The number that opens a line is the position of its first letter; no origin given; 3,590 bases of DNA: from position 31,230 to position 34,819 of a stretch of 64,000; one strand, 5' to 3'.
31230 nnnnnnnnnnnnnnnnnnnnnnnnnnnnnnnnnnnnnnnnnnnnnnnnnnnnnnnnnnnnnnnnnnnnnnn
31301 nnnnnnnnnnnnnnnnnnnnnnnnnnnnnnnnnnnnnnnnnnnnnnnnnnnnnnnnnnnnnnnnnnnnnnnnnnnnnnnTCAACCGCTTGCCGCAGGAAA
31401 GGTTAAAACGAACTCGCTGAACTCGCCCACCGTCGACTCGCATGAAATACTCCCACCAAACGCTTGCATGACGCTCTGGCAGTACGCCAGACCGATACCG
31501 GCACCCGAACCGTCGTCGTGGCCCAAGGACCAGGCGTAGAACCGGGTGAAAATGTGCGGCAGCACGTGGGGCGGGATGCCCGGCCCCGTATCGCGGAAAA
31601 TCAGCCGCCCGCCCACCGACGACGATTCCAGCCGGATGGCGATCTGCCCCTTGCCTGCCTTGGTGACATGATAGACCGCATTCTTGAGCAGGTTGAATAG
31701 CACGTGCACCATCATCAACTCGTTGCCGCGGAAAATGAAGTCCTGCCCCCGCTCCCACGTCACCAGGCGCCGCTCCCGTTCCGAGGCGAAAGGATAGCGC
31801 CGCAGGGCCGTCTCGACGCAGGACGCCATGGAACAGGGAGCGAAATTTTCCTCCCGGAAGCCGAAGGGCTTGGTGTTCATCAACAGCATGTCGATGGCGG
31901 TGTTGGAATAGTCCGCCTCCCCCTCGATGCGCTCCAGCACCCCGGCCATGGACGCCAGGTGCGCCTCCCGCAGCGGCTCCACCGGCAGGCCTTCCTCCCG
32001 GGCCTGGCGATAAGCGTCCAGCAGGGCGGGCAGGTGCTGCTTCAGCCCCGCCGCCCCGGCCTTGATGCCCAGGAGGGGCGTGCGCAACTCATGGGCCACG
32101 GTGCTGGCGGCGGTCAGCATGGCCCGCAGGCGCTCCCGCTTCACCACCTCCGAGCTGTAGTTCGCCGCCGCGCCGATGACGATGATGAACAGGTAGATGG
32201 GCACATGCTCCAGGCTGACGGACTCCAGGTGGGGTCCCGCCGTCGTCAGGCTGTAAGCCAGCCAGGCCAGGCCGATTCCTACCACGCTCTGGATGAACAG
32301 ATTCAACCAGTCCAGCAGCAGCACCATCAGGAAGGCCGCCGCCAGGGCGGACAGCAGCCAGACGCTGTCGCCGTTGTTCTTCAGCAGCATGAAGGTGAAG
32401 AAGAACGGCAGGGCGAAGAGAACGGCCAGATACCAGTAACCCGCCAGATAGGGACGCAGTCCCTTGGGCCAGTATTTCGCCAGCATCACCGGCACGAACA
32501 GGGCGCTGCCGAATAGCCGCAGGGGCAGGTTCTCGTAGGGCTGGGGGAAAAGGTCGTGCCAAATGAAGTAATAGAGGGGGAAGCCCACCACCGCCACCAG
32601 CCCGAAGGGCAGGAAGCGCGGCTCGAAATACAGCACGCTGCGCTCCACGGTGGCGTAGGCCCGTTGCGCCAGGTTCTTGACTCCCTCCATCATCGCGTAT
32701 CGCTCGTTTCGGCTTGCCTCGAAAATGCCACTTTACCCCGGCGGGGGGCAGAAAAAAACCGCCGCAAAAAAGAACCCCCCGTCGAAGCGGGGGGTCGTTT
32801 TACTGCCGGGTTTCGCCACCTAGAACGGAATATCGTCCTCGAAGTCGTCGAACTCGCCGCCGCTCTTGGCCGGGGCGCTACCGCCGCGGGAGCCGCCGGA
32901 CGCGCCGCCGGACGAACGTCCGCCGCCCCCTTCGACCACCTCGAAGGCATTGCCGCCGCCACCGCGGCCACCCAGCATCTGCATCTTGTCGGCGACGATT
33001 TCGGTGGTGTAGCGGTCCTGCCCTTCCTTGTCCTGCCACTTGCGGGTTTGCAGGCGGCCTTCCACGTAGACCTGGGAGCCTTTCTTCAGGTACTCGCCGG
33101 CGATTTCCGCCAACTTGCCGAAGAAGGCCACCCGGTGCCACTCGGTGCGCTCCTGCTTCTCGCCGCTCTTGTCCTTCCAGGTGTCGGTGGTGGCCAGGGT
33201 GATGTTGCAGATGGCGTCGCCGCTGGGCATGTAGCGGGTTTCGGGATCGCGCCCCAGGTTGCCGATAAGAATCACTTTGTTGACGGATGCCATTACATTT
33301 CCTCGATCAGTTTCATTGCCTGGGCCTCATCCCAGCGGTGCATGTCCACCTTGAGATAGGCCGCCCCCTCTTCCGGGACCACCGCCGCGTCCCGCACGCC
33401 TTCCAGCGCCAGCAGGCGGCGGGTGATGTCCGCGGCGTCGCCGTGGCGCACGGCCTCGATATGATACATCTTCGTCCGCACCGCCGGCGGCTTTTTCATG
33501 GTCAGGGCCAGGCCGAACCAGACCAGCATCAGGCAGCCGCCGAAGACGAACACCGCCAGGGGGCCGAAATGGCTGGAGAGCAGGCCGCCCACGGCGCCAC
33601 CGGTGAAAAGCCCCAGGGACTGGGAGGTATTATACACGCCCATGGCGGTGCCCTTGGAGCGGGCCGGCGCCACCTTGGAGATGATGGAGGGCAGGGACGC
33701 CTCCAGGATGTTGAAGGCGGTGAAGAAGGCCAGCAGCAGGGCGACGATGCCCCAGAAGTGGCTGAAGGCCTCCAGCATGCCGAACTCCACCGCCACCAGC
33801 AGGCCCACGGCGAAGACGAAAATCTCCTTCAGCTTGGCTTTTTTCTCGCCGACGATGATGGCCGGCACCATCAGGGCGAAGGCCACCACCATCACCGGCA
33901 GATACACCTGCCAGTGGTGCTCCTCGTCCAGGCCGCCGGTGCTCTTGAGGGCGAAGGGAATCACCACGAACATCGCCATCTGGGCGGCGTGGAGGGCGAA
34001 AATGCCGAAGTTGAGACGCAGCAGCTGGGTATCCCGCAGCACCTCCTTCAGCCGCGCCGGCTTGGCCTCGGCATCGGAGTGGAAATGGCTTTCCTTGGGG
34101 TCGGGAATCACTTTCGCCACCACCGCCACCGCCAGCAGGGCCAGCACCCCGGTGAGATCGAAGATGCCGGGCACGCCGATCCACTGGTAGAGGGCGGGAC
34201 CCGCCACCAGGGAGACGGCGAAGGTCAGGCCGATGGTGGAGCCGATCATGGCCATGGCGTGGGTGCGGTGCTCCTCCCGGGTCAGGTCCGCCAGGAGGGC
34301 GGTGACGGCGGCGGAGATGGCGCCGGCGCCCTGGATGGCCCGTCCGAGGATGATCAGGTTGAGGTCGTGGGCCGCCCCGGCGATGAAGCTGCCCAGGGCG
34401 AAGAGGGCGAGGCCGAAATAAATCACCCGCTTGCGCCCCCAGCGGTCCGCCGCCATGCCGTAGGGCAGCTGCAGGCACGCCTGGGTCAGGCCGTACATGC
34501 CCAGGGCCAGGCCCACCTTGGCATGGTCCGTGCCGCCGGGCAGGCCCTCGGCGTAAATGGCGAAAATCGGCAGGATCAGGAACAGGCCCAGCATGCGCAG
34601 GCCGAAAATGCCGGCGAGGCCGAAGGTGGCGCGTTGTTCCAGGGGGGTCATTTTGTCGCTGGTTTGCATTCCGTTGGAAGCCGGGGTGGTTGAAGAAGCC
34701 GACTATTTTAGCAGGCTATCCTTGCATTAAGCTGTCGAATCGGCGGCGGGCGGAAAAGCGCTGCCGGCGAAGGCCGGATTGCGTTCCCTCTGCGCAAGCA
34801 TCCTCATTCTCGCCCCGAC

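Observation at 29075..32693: Cqs/Lqs-type alpha-hydroxyketone quorum-sensing cluster with translationally coupled sensor kinase and LqsR-like receiver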

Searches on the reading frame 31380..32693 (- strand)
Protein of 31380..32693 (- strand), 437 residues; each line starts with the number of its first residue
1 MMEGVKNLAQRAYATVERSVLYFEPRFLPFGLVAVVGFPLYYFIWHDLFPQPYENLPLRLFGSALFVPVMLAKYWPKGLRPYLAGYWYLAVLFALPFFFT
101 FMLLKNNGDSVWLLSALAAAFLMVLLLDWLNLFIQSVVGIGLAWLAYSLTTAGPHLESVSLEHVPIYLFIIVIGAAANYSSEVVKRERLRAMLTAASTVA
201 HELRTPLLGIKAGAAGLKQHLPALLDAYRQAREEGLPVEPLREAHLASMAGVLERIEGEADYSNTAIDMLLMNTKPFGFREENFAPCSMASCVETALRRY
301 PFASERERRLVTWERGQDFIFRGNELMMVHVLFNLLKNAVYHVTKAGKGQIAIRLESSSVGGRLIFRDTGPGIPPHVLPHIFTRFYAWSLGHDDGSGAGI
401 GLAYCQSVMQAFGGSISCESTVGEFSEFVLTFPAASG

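Call 3: search_protein_families(library=pfam, proteins=[window:31380-32693:-], max_evalue=0.01)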
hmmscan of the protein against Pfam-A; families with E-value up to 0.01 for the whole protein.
window:31380-32693:- (437 aa): 2 families
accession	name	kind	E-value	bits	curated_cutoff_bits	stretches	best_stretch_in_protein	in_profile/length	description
PF02518.31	HATPase_c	-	4.3e-22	79.1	26.4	1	324-435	2-110/111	Histidine kinase-, DNA gyrase B-, and HSP90-like ATPase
PF00512.31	HisKA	-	0.00027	21.4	26.9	1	195-223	5-31/66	His Kinase A (phospho-acceptor) domain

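Call 4: search_protein_families(library=ncbifam, proteins=[window:31380-32693:-], max_evalue=0.01)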
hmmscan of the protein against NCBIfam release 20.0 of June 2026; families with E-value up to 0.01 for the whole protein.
window:31380-32693:- (437 aa): 73 families (the best 25 are shown)
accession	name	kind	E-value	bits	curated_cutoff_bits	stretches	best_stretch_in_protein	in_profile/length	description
NF041945.1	LuxN_Vibrio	equivalog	3.5e-37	128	1550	1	189-434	459-681/839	quorum-sensing autoinducer 1 sensor kinase/phosphatase LuxN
TIGR01386.1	cztS_silS_copS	subfamily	3.5e-22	79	292.55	1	315-433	342-457/457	heavy metal sensor histidine kinase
TIGR02966.1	phoR_proteo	equivalog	3.5e-21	75.6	334.2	1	279-432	181-333/333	phosphate regulon sensor histidine kinase PhoR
NF046044.1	PnpS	equivalog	2.8e-20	72.7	400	1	286-433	244-390/390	two-component system histidine kinase PnpS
NF008468.0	PRK11360.1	equivalog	5.3e-19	68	646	1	259-435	440-609/616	two-component system sensor histidine kinase AtoS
NF007688.0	PRK10364.1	equivalog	8.2e-19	67.7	479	2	328-434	352-451/460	two-component system sensor histidine kinase ZraS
NF052574.1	HisKinEspCMyxo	equivalog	1.1e-18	66.8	1200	1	181-436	406-639/785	serine histidine kinase EspC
NF008312.0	PRK11100.1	equivalog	1.8e-18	66.7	356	1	254-422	295-462/477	two-component system sensor histidine kinase CreC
NF041735.1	hist_kin_RppB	equivalog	6.5e-18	64.7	400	1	198-433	222-438/438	two-component system sensor histidine kinase RppB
NF008302.0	PRK11091.1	equivalog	5.5e-17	61.2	838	1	330-434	401-505/779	aerobic respiration two-component sensor histidine kinase ArcB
TIGR02956.1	TMAO_torS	equivalog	1.1e-16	60.1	676.5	1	328-435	580-683/967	TMAO reductase system sensor histidine kinase/response regulator TorS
NF047874.1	MASE3_PAS_HK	subfamily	8e-16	57.9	560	1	330-434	522-625/655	MASE3 domain-containing sensor histidine kinase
NF033092.0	HK_WalK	equivalog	3.3e-15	55.7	725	1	292-433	452-593/594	cell wall metabolism sensor histidine kinase WalK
NF006800.0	PRK09303.1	equivalog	3.6e-15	55.8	342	1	327-434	272-377/383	histidine kinase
NF047497.1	HK_LIC_12097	equivalog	1.4e-14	53.6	500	1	294-433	233-365/367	LIC_12097 family sensor histidine kinase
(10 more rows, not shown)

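Call 8: search_solved_structures(query=window:31380-32693:-, max_evalue=0.001)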
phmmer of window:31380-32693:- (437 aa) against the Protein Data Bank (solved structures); distinct sequences matched with E-value up to 0.001: 47.
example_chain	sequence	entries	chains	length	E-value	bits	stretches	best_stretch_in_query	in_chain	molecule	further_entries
8u4x_A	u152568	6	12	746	1.1e-15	60.6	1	301-435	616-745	histidine kinase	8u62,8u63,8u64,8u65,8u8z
5uht_A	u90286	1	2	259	7.2e-14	54.6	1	180-433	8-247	Sensor histidine kinase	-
3dge_A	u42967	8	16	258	7.4e-14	54.6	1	180-433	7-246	Sensor protein | Histidine kinase | Sensor histidine kinase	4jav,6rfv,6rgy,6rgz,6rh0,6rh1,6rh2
2c2a_A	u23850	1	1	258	7.5e-14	54.6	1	180-433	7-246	SENSOR HISTIDINE KINASE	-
6azr_A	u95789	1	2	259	3.6e-13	52.3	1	181-433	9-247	Sensor histidine kinase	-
4jas_A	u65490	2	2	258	5.3e-13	51.8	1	182-433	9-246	Histidine kinase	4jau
6paj_A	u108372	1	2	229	1.2e-12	50.6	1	326-434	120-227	Sensor protein SrrB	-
6rh7_A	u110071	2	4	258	1.7e-12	50.1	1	187-433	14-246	Sensor histidine kinase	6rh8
4i5s_A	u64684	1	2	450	3.8e-11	45.7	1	328-434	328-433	Putative histidine kinase CovS; VicK-like protein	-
9jfj_A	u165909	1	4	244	7.9e-11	44.6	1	327-434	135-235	Sensor histidine kinase ZraS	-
4q20_A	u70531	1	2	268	9e-11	44.4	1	320-433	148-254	Sensor protein DivL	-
8a3u_A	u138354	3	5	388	2.6e-10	42.9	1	311-435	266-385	Putative Sensory box protein,Sensor protein FixL | Putative Sensory box protein,Putative Sensory box protein,Sensor protein FixL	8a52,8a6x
8a7f_A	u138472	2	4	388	2.6e-10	42.9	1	311-435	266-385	Putative Sensory box protein,Sensor protein FixL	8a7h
4gcz_A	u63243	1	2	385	2.6e-10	42.9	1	180-435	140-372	Blue-light photoreceptor, Sensor protein fixL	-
7zp0_A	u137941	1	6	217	2.7e-09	39.6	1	321-434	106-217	Sensor protein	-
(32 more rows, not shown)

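Call 9: find_homologous_proteins(query=window:31380-32693:-, max_evalue=1e-10)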
Query window:31380-32693:- (437 aa): 1143 proteins with E <= 1e-10 among 8000 candidates; the best 120 are listed.
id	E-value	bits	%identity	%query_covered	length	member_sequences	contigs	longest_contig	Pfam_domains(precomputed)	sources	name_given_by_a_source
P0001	3.8e-276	934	94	100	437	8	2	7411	PF02518.32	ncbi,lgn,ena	-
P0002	3.6e-258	875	89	100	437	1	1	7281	PF02518.32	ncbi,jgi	jgi:two-component system CAI-1 autoinducer sensor kinase/phosphatase CqsS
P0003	1.0e-231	787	79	100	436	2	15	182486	PF02518.32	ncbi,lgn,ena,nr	ncbi:MAG: HAMP domain-containing sensor histidine kinase [Sulfurimicrobium sp.]|nr:HAMP domain-conta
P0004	8.2e-230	781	78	100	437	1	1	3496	PF02518.32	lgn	-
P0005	4.7e-228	775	77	100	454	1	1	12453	PF02518.32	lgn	-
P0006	1.3e-220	751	76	100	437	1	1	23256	PF02518.32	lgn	-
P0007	7.3e-220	748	78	95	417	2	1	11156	PF02518.32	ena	-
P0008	1.3e-219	748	77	100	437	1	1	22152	PF02518.32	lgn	-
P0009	5.0e-218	742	76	100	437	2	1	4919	PF02518.32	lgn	-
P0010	1.9e-217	740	75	99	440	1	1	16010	PF02518.32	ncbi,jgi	ncbi:MAG: HAMP domain-containing sensor histidine kinase [Gallionella sp.]|jgi:two-component system 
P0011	8.3e-214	728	73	99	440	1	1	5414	PF02518.32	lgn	-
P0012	5.0e-211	719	71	100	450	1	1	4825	PF02518.32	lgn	-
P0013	3.8e-209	713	71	100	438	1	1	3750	PF02518.32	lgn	-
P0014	4.6e-206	703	71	99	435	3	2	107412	PF02518.32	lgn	-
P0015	6.1e-206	702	71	100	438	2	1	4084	PF02518.32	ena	-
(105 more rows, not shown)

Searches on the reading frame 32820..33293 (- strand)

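Call 3: search_protein_families(library=pfam, proteins=[window:32820-33293:-], max_evalue=0.01)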
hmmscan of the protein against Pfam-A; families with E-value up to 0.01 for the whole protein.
window:32820-33293:- (157 aa): 3 families
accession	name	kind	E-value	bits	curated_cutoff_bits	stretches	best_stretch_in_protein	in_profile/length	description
PF00436.31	SSB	-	3.8e-45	152.7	26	1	4-107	1-104/104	Single-strand binding protein family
PF01336.31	tRNA_anti-codon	-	0.0022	18.4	27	1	54-106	30-74/75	OB-fold nucleic acid binding domain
PF22657.2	SSB_1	-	0.0083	16.7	27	0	5-86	1-80/91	Another single-strand binding protein family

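Call 4: search_protein_families(library=ncbifam, proteins=[window:32820-33293:-], max_evalue=0.01)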
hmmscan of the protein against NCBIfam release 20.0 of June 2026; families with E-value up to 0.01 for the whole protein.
window:32820-33293:- (157 aa): 20 families
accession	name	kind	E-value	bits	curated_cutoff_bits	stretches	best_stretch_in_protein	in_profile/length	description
NF005406.0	PRK06958.1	subfamily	2.7e-70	236.5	252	1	1-135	1-137/182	single-stranded DNA-binding protein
NF006533.0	PRK09010.1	subfamily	4.2e-60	202.7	260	1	3-131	5-139/177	single-stranded DNA-binding protein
TIGR00621.2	ssb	subfamily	4.2e-57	193.1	53.95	1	2-157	2-165/165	single-stranded DNA-binding protein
NF004357.0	PRK05733.1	subfamily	1.3e-55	188.1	241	1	3-124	4-126/172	single-stranded DNA-binding protein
NF006445.0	PRK08763.1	subfamily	5e-50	169.9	246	1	3-157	4-164/164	single-stranded DNA-binding protein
NF004972.0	PRK06341.1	equivalog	1.4e-49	168.3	254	1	2-157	3-166/166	single-stranded DNA-binding protein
NF010292.0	PRK13732.1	subfamily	2.1e-43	148.2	265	1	3-114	5-119/175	single-stranded DNA-binding protein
NF005170.0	PRK06642.1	equivalog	6.2e-38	130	270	1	2-103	3-106/152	single-stranded DNA-binding protein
NF006297.0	PRK08486.1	equivalog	1.5e-34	119.8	212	1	5-113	3-111/182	single-stranded DNA-binding protein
NF005580.0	PRK07275.1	subfamily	7.9e-24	84.7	254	1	4-149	2-141/162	single-stranded DNA-binding protein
NF005241.0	PRK06751.1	equivalog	1.1e-23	84.3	313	1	4-119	2-115/173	single-stranded DNA-binding protein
NF005674.0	PRK07459.1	equivalog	1.3e-23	83.2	161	1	3-110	2-104/121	single-stranded DNA-binding protein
NF005579.0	PRK07274.1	equivalog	3e-20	72.3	169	1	4-110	2-105/131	single-stranded DNA-binding protein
NF005851.0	PRK07772.1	subfamily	1.1e-18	68.2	194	1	6-105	6-107/191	single-stranded DNA-binding protein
NF005242.0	PRK06752.1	equivalog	4.6e-16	59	189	1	4-110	2-106/112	single-stranded DNA-binding protein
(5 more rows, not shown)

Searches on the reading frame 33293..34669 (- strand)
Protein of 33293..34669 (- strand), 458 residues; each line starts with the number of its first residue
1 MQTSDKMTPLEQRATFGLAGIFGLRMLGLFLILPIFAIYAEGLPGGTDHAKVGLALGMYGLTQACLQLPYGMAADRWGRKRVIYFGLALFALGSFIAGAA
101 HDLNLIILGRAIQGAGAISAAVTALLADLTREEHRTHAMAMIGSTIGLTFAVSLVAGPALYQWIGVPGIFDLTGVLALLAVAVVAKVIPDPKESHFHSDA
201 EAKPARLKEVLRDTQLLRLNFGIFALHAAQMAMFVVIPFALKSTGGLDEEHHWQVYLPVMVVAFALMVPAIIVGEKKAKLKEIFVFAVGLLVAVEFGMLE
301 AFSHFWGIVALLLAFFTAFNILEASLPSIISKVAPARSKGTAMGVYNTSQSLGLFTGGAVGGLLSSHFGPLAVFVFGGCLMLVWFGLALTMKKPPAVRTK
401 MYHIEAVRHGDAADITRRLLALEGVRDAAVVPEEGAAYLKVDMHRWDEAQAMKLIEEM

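Call 3: search_protein_families(library=pfam, proteins=[window:33293-34669:-], max_evalue=0.01)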
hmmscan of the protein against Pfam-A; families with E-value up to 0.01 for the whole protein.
window:33293-34669:- (458 aa): 3 families
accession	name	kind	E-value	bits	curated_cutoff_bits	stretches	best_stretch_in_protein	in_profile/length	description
PF07690.21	MFS_1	-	5.5e-54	183.8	33.4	2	21-357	4-346/347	Major Facilitator Superfamily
PF00083.30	Sugar_tr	-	2.9e-09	36.7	22.3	1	51-184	47-188/452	Sugar (and other) transporter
PF21987.2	YajR_YAM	-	4.6e-07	29.9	26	1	415-442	15-42/56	YajR YAM domain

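Call 4: search_protein_families(library=ncbifam, proteins=[window:33293-34669:-], max_evalue=0.01)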
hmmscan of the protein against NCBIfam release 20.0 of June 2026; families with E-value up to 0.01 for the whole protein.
window:33293-34669:- (458 aa): 58 families (the best 25 are shown)
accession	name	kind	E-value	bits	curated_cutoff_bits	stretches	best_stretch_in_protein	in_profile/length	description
TIGR00880.1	2_A_01_02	superfamily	6.9e-20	71.6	131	1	53-190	1-140/141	multidrug resistance protein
TIGR00710.1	efflux_Bcr_CflA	subfamily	2.9e-19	69.8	200.9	1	16-334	8-325/385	Bcr/CflA family efflux MFS transporter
NF008270.1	PRK11043.1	equivalog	8.3e-17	61.4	430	1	23-386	12-377/382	purine nucleoside transporter PunC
NF008654.0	PRK11652.1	equivalog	1.4e-14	53.8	479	1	49-216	43-211/397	multidrug efflux MFS transporter EmrD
NF002921.0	PRK03545.1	equivalog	3.6e-14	52.5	401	1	48-389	46-381/396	sugar transporter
NF053757.1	BclibactTpBcbE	equivalog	4.9e-14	52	600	1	27-364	16-362/394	bacillibactin exporter BcbE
NF012174.0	tet_MFS_A_B_C_D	equivalog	6.1e-14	51.6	475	1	23-315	12-307/382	Tet(A)/Tet(B)/Tet(C) family tetracycline efflux MFS transporter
NF008314.0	PRK11102.1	equivalog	1.3e-13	51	303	1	24-348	21-348/396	Bcr/CflA family multidrug efflux MFS transporter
TIGR00895.1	2A0115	subfamily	2.7e-13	49.6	418.55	2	68-195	70-199/398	aromatic acid/H+ symport family MFS transporter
TIGR00893.1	2A0114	subfamily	1.2e-12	47.5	395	1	48-381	27-388/399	D-galactonate transporter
NF033134.0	cmlA_floR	equivalog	3.3e-12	46.5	450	1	27-325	24-315/388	CmlA/FloR family chloramphenicol efflux MFS transporter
NF007782.0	PRK10473.1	subfamily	4.5e-12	45.7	417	1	49-273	37-264/394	MdtL family multidrug efflux MFS transporter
TIGR00881.1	2A0104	subfamily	5.2e-12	45.5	407.75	2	50-206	30-189/379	phosphoglycerate transporter protein PgtP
NF008650.1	PRK11646.1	equivalog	7.7e-12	44.9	469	1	25-361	22-349/400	multidrug efflux MFS transporter MdtH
TIGR00900.1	2A0121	subfamily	1.7e-11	44.1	319.6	1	50-369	34-364/364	H+ Antiporter protein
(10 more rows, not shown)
